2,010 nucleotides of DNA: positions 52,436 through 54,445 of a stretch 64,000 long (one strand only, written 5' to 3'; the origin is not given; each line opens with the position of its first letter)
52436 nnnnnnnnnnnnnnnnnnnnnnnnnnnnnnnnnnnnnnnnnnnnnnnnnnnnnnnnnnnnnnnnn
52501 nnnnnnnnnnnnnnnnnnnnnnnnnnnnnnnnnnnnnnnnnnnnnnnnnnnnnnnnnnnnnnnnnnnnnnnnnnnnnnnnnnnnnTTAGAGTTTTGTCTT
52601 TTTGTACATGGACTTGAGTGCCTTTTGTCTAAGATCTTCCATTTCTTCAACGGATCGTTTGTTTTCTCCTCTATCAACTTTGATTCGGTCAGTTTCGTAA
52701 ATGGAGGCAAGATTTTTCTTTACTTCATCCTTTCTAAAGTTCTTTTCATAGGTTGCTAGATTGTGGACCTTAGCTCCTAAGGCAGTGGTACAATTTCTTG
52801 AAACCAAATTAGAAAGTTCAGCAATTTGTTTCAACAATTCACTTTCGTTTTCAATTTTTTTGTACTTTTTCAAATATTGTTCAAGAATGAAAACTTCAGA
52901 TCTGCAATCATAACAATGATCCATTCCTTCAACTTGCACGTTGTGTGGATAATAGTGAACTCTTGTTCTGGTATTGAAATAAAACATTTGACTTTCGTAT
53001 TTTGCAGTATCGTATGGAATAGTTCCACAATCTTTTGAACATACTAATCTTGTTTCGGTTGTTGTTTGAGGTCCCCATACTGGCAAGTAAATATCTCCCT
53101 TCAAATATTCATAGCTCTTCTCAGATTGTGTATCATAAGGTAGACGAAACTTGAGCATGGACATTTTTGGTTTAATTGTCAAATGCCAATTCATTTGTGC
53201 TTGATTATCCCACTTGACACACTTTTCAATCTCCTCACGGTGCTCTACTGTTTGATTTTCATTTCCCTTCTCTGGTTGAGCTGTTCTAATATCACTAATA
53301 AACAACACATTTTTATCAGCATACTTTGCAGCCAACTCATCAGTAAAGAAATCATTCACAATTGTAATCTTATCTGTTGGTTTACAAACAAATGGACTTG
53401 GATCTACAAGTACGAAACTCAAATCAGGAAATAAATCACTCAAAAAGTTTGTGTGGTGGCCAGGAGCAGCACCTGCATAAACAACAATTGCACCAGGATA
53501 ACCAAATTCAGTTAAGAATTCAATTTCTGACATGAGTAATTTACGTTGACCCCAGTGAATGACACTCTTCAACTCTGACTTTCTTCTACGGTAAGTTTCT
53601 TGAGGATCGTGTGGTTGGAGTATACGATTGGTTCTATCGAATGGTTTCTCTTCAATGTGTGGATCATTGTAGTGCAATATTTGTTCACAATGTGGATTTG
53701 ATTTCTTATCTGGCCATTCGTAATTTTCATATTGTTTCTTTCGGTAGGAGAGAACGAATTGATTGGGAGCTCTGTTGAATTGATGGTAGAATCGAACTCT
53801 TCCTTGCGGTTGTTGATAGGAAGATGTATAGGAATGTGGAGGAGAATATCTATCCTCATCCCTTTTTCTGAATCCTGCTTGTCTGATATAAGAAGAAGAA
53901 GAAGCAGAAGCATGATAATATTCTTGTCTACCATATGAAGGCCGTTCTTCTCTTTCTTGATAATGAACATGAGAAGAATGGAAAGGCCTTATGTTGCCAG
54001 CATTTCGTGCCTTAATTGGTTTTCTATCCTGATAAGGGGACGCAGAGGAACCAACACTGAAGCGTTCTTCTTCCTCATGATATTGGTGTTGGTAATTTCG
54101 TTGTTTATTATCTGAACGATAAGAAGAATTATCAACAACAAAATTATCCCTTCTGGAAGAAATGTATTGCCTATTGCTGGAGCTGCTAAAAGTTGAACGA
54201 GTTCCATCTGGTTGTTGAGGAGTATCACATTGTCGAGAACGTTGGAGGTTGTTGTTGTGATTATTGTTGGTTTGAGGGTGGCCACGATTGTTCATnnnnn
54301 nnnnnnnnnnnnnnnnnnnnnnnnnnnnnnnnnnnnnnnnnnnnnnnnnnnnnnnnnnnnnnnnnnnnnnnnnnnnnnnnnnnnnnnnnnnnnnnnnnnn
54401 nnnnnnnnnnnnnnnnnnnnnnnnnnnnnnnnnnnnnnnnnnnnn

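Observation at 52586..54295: Cellular homologue of poxvirus VP39-type cap 2'-O-methyltransferase fused to an RS/RY-rich N-terminal domain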

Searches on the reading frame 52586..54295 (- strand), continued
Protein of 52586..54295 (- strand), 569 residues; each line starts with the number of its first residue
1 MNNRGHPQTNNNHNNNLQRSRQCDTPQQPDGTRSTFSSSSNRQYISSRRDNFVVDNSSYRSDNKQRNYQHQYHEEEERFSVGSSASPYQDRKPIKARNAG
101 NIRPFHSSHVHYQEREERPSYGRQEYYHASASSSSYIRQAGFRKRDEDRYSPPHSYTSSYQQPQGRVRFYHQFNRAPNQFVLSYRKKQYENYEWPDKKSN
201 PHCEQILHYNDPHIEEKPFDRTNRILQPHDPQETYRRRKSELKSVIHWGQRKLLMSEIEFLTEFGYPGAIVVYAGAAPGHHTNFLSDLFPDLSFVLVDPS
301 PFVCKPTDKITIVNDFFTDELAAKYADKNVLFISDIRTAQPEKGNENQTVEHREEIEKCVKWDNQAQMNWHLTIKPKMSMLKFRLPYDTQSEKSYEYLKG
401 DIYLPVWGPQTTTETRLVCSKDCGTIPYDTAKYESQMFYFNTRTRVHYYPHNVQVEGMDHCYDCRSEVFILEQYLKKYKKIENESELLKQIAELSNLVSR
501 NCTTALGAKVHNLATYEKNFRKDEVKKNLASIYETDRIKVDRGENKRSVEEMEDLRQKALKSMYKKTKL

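Call 40: list_cluster_members(proteins=[P0022, P0017, P0001, P0029, P0092, P0052, P0021, P0116, P0090, P0113])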
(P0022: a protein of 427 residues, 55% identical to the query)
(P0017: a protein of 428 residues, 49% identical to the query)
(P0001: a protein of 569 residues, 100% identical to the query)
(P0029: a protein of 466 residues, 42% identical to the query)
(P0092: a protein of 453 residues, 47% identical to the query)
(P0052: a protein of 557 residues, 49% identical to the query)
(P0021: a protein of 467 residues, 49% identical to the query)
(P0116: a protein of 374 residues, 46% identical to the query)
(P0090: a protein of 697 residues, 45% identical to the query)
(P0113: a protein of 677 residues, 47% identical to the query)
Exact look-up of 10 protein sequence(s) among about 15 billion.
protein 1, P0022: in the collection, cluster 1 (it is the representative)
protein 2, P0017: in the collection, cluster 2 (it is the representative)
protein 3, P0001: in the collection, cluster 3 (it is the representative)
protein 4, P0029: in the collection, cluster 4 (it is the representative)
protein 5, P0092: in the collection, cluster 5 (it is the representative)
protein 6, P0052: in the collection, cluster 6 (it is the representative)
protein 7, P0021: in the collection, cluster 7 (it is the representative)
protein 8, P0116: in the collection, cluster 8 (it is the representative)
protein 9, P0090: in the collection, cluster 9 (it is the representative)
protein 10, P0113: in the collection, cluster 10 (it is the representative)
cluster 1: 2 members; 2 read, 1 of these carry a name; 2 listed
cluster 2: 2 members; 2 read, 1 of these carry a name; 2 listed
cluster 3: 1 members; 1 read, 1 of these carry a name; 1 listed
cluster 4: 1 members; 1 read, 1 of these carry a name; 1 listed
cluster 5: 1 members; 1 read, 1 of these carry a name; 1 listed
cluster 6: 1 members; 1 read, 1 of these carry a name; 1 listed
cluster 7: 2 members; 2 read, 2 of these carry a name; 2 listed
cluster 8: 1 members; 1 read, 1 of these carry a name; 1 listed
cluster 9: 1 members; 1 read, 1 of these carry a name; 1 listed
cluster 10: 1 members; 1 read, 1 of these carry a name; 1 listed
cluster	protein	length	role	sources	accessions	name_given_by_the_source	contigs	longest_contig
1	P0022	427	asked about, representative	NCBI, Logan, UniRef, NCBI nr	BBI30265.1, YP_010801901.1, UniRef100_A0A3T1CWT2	poly A polymerase regulatory subunit [Acanthamoeba castellanii medusavirus] | Cap-specific mRNA (nucleoside-2'-O-)-methyltransferase n=1 Tax=Acanthamoeba castellanii ...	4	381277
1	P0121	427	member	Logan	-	-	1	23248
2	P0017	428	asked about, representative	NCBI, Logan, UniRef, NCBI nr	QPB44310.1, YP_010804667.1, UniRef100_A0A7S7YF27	poly A polymerase regulatory subunit [Medusavirus stheno T3] | Cap-specific mRNA (nucleoside-2'-O-)-methyltransferase n=1 Tax=Medusavirus stheno T3 ... | poly A polymerase regulatory subunit [Acanthamoeba castellanii medusavirus]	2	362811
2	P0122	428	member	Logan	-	-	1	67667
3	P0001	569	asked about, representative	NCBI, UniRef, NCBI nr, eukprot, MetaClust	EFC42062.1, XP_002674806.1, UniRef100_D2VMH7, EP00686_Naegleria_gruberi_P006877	predicted protein [Naegleria gruberi] | Cap-specific mRNA (nucleoside-2'-O-)-methyltransferase n=1 Tax=Naegleria gruberi ... | uncharacterized protein NAEGRDRAFT_70140 [Naegleria gruberi]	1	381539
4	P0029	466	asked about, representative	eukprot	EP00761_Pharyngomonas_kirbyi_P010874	gb/GECH01010897.1/.p1 GENE.gb/GECH01010897.1/~~gb/GECH01010897.1/.p1 ORF type:complete ...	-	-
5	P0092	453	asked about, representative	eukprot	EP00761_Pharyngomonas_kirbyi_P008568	gb/GECH01008580.1/.p1 GENE.gb/GECH01008580.1/~~gb/GECH01008580.1/.p1 ORF type:complete ...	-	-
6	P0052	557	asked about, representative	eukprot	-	gene10658-3282_t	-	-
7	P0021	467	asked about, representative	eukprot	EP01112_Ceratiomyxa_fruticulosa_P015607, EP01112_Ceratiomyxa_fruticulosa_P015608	TRINITY_DN4603_c0_g3_i8.p1 TRINITY_DN4603_c0_g3~~TRINITY_DN4603_c0_g3_i8.p1 ORF ...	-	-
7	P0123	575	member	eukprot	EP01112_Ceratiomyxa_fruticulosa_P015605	TRINITY_DN4603_c0_g3_i6.p1 TRINITY_DN4603_c0_g3~~TRINITY_DN4603_c0_g3_i6.p1 ORF ...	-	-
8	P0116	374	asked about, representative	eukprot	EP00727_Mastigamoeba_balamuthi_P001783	m51a1_g11601 hypothetical protein (375) ;mRNA; f:129125-131072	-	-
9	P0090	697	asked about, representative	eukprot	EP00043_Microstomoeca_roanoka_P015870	m.159576 g.159576 ORF g.159576 m.159576 type:complete len:698 (+) ...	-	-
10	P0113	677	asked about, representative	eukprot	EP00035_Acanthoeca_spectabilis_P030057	m.7645 g.7645 ORF g.7645 m.7645 type:complete len:678 (-) comp3980_c0_seq1:143-2176(-)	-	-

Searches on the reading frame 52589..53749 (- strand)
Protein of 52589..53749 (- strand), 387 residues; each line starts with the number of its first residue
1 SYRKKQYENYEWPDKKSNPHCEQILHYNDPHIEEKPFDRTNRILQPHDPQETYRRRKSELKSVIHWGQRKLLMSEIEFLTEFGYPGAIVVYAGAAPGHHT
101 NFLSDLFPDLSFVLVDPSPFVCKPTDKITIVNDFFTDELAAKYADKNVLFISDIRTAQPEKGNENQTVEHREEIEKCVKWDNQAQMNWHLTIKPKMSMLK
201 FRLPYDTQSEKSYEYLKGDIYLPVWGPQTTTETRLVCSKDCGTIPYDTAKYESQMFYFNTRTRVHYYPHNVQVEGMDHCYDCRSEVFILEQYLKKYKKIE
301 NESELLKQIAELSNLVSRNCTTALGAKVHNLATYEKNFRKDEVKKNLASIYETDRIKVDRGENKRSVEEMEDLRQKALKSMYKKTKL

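Call 21: search_solved_structures(query=A1, max_evalue=0.01, show_alignments=1)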
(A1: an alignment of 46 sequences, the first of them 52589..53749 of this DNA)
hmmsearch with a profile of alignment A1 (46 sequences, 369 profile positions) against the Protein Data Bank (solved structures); distinct sequences matched with E-value up to 0.01: 12.
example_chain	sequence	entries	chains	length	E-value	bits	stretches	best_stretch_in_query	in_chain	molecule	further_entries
1jte_A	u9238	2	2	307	2e-27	99.2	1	61-264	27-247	VP39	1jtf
1vp3_A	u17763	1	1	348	1.3e-26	96.6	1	61-264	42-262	VP39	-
1av6_A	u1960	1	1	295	1.6e-26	96.2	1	61-264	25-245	Cap-specific mRNA (nucleoside-2'-O-)-methyltransferase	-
1b42_A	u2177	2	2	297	1.7e-26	96.2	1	61-264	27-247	VP39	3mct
1bky_A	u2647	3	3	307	1.8e-26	96.1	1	61-264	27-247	VP39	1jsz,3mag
8b07_A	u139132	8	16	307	1.9e-26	96.1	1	61-264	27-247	Cap-specific mRNA (nucleoside-2'-O-)-methyltransferase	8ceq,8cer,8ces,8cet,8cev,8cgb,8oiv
4dcg_A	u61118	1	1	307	1.9e-26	96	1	61-264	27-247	VP39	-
1p39_A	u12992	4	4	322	2.1e-26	95.9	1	61-264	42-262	VP39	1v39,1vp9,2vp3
1eqa_A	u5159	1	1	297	4.3e-26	94.9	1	61-264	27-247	VP39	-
1vpt_A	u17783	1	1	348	5.7e-26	94.5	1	61-264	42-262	VP39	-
2ga9_A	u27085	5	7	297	7.4e-26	94.1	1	61-264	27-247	Cap-specific mRNA (nucleoside-2'-O-)-methyltransferase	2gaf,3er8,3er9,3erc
1eam_A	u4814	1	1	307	1.5e-25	93.1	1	61-264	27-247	PROTEIN (VP39)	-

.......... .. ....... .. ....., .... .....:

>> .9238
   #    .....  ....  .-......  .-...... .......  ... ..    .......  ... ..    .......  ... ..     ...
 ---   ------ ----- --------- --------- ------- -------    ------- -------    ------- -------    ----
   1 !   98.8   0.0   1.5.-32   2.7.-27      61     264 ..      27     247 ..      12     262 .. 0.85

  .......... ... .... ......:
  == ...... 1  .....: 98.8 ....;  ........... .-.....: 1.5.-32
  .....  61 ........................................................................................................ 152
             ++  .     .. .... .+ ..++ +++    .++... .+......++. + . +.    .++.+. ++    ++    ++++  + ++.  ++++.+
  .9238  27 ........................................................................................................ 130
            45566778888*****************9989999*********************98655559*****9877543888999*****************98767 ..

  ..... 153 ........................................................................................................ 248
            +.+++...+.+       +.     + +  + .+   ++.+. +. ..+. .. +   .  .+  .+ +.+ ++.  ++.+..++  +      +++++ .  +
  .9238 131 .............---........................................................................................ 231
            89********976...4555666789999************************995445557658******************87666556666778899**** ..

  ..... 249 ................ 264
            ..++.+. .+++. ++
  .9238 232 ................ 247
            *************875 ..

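Call 28: find_related_loci(query=A1, collection=viral_contigs, flank=5000)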
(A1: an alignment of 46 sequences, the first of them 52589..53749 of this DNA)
Query A1 (387 aa) in viral_contigs; peptide patterns used: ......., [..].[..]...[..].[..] (x = any residue, [..] = any of these).
68 stretches matched a pattern; 47 encode a relative of the query (tblastn E <= 1e-3); 46 distinct loci.
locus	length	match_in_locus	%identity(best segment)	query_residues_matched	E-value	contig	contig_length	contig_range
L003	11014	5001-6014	44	8-346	1e-86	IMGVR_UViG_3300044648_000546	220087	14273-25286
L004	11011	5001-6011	45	8-346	2e-86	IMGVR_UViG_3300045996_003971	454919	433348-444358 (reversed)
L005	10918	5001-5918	47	14-323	3e-85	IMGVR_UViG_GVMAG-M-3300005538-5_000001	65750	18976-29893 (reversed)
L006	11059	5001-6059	38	25-383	1e-73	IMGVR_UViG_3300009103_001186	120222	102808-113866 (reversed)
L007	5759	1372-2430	38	25-383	5e-73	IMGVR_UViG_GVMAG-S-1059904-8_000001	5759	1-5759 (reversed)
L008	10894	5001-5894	45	29-319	1e-70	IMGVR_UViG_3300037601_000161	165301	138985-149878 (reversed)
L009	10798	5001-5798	46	49-321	1e-70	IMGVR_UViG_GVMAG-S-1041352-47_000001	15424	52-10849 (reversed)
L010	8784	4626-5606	39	42-378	6e-70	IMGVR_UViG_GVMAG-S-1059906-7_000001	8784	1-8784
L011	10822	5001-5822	43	41-326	6e-69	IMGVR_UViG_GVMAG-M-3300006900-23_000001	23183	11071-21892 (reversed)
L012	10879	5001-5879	40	20-326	2e-67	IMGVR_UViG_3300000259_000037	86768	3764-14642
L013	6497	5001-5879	40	20-326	1e-67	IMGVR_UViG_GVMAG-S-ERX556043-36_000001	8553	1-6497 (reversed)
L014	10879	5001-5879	40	20-326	1e-67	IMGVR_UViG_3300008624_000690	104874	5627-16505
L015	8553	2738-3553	41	39-318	2e-67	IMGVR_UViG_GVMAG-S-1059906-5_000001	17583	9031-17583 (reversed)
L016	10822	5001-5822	40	41-326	4e-64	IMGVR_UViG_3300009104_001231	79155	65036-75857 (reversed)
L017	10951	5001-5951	41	16-319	2e-63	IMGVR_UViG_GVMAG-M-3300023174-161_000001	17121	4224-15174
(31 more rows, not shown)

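Call 29: predict_structure(alignment_id=A1)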
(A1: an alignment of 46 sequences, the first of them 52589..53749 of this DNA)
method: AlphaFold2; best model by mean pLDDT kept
length: 387 residues; sequences in the alignment: 46
mean_pLDDT: 88.3   pTM: 0.88
mean pLDDT of the five models: 88.3, 87.7, 87.6, 85.5, 83.8
residues with pLDDT >= 90: 244; 70-90: 95; 50-70: 42; < 50: 6
segments of 3 or more residues with pLDDT < 50: 1-4
pLDDT, mean of each block of 10 residues (from residue 1): 50 68 83 94 98 90 89 98 98 90 97 96 95 97 98 88 70 90 97 98 79 96 92 97 96 96 94 92 98 98 98 94 74 68 75 89 63 87 69
secondary structure, 60 per line:
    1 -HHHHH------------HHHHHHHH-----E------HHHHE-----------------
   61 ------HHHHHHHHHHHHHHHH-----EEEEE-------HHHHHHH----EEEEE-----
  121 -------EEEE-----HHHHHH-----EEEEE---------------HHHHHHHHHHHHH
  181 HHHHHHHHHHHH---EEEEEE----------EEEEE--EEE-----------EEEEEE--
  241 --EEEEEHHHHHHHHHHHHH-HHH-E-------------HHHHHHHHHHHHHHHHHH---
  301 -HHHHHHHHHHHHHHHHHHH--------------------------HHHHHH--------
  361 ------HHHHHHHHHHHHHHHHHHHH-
elements in order: H2-6 H19-26 H39-42 H67-82 E88-92 H100-106 E111-115 E128-131 H137-142 E148-152 H168-192 E196-201 E212-216 E219-221 E233-238 E243-247 H248-260 H280-297 H302-320 H347-352 H367-386

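Call 33: fold_search(model_id=the predicted structure, library=pdb)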
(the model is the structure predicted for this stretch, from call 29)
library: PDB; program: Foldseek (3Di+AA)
matches with E <= 10: 1472; with E <= 0.001: 29
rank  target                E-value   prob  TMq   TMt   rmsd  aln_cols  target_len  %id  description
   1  8b07_B                2.6e-18  1.00  0.60  0.80   3.6       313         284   22  Crystal structure of monkeypox virus methyltransferase VP39 in complex with sinefungin (released 2023-04-05)
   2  8cgb_A                3.0e-18  1.00  0.59  0.79   3.8       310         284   23  Monkeypox virus VP39 in complex with SAH (released 2023-04-26)
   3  8b07_A                3.2e-18  1.00  0.58  0.78   3.7       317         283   22  Crystal structure of monkeypox virus methyltransferase VP39 in complex with sinefungin (released 2023-04-05)
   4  8ceq_A                8.2e-18  1.00  0.58  0.78   3.7       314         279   23  Crystal structure of monkeypox virus methyltransferase VP39 in complex with inhibitor TO427 (released 2023-04-05)
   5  8ces_A                9.2e-18  1.00  0.58  0.79   3.5       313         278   22  Crystal structure of monkeypox virus methyltransferase VP39 in complex with inhibitor TO500 (released 2023-04-05)
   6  1jte                  9.2e-18  1.00  0.55  0.71   5.0       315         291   21  Crystal Structure Analysis of VP39 F180W mutant (released 2002-07-10)
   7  4dcg                  1.0e-17  1.00  0.58  0.76   3.6       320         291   21  VACCINIA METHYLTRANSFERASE VP39 MUTANT D182A COMPLEXED WITH M7G AND S-ADENOSYLHOMOCYSTEINE (released 1999-07-22)
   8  1vpt                  1.1e-17  1.00  0.58  0.76   3.7       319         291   22  AS11 VARIANT OF VACCINIA VIRUS PROTEIN VP39 IN COMPLEX WITH S-ADENOSYL-L-METHIONINE (released 1996-08-17)
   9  8cev_A                1.5e-17  1.00  0.60  0.81   2.9       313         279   22  Crystal structure of monkeypox virus methyltransferase VP39 in complex with inhibitor TO1119 (released 2023-04-05)
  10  8cgb_B                1.6e-17  1.00  0.58  0.78   4.1       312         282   22  Monkeypox virus VP39 in complex with SAH (released 2023-04-26)
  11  8oiv_A                1.8e-17  1.00  0.61  0.79   3.4       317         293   23  Monkeypox virus VP39 in complex with SAH and cap0 (released 2023-08-23)
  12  2ga9_A                2.2e-17  1.00  0.60  0.79   3.6       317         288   21  Crystal Structure of the Heterodimeric Vaccinia Virus Polyadenylate Polymerase with Bound ATP-gamma-S (released 2006-05-16)
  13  1av6_A                2.2e-17  1.00  0.52  0.69   4.2       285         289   22  VACCINIA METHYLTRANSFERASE VP39 COMPLEXED WITH M7G CAPPED RNA HEXAMER AND S-ADENOSYLHOMOCYSTEINE (released 1998-02-25)
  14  1p39                  3.2e-17  1.00  0.60  0.78   3.0       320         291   22  DC26 MUTANT OF VACCINIA VIRUS PROTEIN VP39 IN COMPLEX WITH S-ADENOSYLHOMOCYSTEINE AND M7G(5')PPPG (released 1997-09-17)
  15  8cev_B                4.6e-17  1.00  0.60  0.82   3.3       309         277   22  Crystal structure of monkeypox virus methyltransferase VP39 in complex with inhibitor TO1119 (released 2023-04-05)
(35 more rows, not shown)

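Call 52: fold_search(model_id=the predicted structure, library=viral)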
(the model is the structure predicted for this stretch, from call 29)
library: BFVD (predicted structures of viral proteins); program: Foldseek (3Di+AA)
matches with E <= 10: 945; with E <= 0.001: 75
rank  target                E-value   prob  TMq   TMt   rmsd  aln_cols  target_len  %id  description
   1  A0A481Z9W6            2.2e-28  1.00  0.67  0.73   3.7       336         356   33  Cap-specific mRNA (nucleoside-2'-O-)-methyltransferase [Pithovirus LCPAC304]
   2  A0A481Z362            3.7e-28  1.00  0.61  0.54  17.1       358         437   31  Cap-specific mRNA (nucleoside-2'-O-)-methyltransferase [Mimivirus LCMiAC01]
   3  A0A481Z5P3            6.3e-28  1.00  0.70  0.45   3.6       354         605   30  Cap-specific mRNA (nucleoside-2'-O-)-methyltransferase [Pithovirus LCPAC202]
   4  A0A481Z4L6            1.6e-27  1.00  0.65  0.34   8.3       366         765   30  Cap-specific mRNA (nucleoside-2'-O-)-methyltransferase [Pithovirus LCPAC201]
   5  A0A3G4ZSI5            2.6e-27  1.00  0.58  0.81   5.8       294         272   35  Cap-specific mRNA (nucleoside-2'-O-)-methyltransferase (Fragment) [Barrevirus sp.]
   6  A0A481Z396            7.4e-26  1.00  0.67  0.62   3.0       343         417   28  Cap-specific mRNA (nucleoside-2'-O-)-methyltransferase [Pithovirus LCPAC101]
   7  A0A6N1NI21            9.0e-25  1.00  0.56  0.73   3.4       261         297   31  Cap-specific mRNA (nucleoside-2'-O-)-methyltransferase [Tupanvirus soda lake]
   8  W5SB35                2.2e-23  1.00  0.65  0.83   3.2       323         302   27  Cap-specific mRNA (nucleoside-2'-O-)-methyltransferase [Pithovirus sibericum]
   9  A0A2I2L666            6.2e-23  1.00  0.66  0.78   3.1       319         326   24  Poly A polymerase regulatory subunit [Orpheovirus IHUMI-LCC2]
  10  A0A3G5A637            1.2e-19  1.00  0.54  0.32   5.5       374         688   24  Cap-specific mRNA (nucleoside-2'-O-)-methyltransferase [Hyperionvirus sp.]
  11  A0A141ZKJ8            2.4e-19  1.00  0.57  0.41   5.3       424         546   22  (no name in the UniProt tables at hand)
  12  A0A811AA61            1.1e-18  1.00  0.55  0.68   4.6       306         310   21  (no name in the UniProt tables at hand)
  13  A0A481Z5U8            6.5e-17  1.00  0.59  0.36   6.0       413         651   20  RNA polymerase Rpb6 [Pithovirus LCPAC103]
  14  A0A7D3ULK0            8.7e-17  1.00  0.49  0.64   4.7       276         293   22  (no name in the UniProt tables at hand)
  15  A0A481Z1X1            4.5e-14  1.00  0.51  0.21   4.5       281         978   18  ATP-dependent helicase [Pithovirus LCPAC001]
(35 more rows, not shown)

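Call 66: search_protein_representatives(protein=window:52589-53749:-)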
Query: 387 residues. Proteins with E-value up to 0.001 (for the whole library): 4451; up to 1e-10: 3549; up to 1e-30: 1301. The best 150 are listed.
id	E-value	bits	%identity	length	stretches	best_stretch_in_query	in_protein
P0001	1.5e-266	899.5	100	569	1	1-387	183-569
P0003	6.2e-121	420.3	65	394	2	137-367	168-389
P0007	1.2e-101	356.7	42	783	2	11-301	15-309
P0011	1.3e-91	323.8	68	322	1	3-212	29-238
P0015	7.0e-89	314.8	51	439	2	1-236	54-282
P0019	2.1e-88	313.2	53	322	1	8-319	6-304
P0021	7.2e-88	311.4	52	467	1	6-321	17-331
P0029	5.9e-87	308.4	52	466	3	11-133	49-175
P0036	2.3e-85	303.2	55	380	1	32-313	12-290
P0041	6.5e-85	301.7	58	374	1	30-297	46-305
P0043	7.6e-85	301.5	41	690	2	41-307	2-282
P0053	3.0e-84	299.5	56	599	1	29-308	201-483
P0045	2.2e-83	296.7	53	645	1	10-295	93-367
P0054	2.4e-82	293.3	52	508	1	11-296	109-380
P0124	2.9e-82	293.0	50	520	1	7-329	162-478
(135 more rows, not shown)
